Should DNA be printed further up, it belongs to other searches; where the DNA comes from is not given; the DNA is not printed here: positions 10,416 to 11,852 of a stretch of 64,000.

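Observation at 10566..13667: Two adjacent surface-protein genes with strongly shifted, C-ending codon usage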

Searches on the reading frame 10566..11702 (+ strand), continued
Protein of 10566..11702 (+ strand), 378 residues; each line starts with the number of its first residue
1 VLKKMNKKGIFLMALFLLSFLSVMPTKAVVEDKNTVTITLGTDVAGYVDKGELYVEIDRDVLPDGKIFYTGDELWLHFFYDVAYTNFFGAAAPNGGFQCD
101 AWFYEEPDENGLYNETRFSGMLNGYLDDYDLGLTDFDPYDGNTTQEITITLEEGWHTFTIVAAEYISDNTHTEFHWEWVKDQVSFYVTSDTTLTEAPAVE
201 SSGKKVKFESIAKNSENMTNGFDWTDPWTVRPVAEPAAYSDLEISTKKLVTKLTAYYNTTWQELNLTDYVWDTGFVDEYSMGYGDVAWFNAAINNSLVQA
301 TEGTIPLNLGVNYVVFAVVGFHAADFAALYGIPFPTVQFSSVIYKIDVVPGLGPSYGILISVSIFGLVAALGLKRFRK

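Call 82: find_homologous_proteins(query=A2, max_evalue=0.001)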
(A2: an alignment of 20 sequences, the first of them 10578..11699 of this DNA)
Query A2 (20 sequences) (374 aa, profile of the alignment): 68 proteins with E <= 0.001 among 8000 candidates.
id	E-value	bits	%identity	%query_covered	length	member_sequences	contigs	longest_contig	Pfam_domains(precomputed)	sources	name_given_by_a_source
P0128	5.7e-199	679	37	100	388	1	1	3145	-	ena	-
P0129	4.1e-198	676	37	100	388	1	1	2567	-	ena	-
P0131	2.8e-197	673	37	100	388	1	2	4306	-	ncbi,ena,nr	ncbi:MAG: hypothetical protein KAJ72_02840 [Candidatus Heimdallarchaeota archaeon]|nr:hypothetical p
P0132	5.1e-197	673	37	100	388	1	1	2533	-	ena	-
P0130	1.1e-194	665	36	100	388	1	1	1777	-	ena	-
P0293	2.1e-190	651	35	100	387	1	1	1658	-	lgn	-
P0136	5.0e-190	650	37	100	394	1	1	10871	-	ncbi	-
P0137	1.8e-189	648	36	100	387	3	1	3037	-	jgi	jgi:hypothetical protein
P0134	1.8e-187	641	36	100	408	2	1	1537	-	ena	-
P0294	2.1e-185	634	35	100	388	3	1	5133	-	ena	-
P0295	1.2e-184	632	35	100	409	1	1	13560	-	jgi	-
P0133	1.3e-184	632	35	100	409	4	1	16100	-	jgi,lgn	jgi:hypothetical protein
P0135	1.4e-178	612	36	100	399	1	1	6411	-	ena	-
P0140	4.2e-178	610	35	100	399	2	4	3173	-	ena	-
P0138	5.0e-166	571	37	100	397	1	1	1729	-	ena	-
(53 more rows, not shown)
